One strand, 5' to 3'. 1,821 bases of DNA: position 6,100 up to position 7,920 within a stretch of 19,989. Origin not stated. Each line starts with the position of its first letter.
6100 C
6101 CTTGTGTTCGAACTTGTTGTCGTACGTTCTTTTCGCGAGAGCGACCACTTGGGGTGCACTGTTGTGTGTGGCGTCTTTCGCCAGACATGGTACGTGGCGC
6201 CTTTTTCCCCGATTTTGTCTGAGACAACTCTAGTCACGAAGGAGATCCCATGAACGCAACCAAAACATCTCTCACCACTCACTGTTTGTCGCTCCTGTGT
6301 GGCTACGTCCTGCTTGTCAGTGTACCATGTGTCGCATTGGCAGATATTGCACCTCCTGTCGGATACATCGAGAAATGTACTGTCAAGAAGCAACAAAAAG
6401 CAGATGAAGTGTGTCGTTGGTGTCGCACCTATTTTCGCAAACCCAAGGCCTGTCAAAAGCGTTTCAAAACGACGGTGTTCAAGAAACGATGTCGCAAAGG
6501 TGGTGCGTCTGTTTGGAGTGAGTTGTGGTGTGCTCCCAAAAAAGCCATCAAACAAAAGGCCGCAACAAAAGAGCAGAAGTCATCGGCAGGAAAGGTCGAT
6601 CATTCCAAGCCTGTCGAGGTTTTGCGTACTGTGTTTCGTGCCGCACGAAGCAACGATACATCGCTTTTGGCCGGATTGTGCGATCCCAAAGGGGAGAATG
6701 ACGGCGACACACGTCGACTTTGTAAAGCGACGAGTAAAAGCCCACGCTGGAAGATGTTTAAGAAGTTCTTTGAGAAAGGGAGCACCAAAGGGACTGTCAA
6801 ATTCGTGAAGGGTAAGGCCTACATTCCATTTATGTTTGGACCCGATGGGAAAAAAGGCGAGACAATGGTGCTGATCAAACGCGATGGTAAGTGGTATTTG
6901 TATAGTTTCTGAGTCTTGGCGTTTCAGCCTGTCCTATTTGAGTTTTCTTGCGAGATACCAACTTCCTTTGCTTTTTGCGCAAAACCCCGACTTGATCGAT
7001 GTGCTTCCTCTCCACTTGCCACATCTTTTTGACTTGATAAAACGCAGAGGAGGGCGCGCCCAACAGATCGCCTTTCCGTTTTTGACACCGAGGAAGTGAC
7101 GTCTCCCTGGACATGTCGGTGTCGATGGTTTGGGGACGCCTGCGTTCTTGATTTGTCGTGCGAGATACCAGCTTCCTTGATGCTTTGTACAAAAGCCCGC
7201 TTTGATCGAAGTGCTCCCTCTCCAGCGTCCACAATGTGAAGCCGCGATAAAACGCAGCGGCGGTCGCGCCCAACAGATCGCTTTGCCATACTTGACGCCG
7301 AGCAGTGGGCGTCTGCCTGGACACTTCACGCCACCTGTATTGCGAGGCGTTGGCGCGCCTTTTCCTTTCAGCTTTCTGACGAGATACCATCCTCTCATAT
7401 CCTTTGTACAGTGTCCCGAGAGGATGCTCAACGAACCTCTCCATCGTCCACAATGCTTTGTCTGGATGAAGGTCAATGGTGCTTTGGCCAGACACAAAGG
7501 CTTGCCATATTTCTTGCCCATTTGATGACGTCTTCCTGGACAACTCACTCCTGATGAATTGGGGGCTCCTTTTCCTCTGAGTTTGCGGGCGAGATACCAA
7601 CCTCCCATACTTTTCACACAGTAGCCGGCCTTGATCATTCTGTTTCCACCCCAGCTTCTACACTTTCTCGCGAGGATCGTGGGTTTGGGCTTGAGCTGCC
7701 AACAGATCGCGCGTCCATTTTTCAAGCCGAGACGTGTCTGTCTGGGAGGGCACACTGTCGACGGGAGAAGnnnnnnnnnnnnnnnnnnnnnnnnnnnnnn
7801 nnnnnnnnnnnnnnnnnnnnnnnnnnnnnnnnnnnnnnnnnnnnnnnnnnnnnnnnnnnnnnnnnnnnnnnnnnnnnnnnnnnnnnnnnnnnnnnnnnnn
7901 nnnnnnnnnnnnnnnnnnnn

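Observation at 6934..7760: Novel ~70-aa Cys/Trp-rich basic repeat domain (x4) appended to a secreted M19-like dipeptidase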

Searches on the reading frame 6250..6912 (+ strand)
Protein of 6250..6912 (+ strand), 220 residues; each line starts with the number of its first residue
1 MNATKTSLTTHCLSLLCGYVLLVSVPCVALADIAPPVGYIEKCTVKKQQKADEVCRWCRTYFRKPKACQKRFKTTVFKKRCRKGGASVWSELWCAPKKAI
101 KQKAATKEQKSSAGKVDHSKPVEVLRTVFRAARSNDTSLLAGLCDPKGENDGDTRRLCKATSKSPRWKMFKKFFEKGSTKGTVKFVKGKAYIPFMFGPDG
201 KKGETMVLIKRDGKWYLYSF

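Call 4: search_protein_families(library=pfam, proteins=[window:6250-6912:+], max_evalue=1)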
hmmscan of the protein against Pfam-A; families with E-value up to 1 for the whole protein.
window:6250-6912:+ (220 aa): 0 families

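Call 5: search_protein_families(library=ncbifam, proteins=[window:6250-6912:+], max_evalue=1)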
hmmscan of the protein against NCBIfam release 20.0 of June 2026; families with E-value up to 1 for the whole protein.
window:6250-6912:+ (220 aa): 1 family
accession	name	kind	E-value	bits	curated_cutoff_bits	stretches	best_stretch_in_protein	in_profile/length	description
NF009396.0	PRK12756.1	subfamily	0.16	10.8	463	1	21-67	54-99/349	Trp-sensitive 3-deoxy-7-phosphoheptulonate synthase AroH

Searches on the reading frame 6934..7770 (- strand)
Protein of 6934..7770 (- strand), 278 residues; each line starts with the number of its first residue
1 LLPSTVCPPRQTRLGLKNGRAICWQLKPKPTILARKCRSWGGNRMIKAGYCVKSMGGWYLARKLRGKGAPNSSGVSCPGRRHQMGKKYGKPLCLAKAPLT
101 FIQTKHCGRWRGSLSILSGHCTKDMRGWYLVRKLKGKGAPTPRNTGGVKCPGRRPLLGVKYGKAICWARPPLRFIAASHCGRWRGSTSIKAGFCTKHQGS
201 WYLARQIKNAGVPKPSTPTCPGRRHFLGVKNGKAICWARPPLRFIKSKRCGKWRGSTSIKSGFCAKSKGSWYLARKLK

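Call 4: search_protein_families(library=pfam, proteins=[window:6934-7770:-], max_evalue=1)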
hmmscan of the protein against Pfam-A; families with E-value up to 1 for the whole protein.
window:6934-7770:- (278 aa): 0 families

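Call 5: search_protein_families(library=ncbifam, proteins=[window:6934-7770:-], max_evalue=1)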
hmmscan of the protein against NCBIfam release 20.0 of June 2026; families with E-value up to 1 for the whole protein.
window:6934-7770:- (278 aa): 2 families
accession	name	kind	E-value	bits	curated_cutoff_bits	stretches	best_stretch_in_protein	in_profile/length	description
NF042948.2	3PPDioc_HcaC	equivalog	0.27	11.5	150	0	6-24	62-80/105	3-phenylpropionate/cinnamic acid dioxygenase ferredoxin subunit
NF052410.1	NOVOQR9B_fam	equivalog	0.58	10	90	0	244-259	19-33/36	NOVOQR9B family antimicrobial peptide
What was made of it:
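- On Any Pfam-A or NCBIfam domain, for the repeat module: The best NCBIfam hit is E = 0.27 (call 5).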

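Call 9: find_homologous_proteins(query=window:6937-7770:-, max_evalue=0.001)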
Query window:6937-7770:-: 239 candidates shared short words with the query, none scored E <= 0.001.
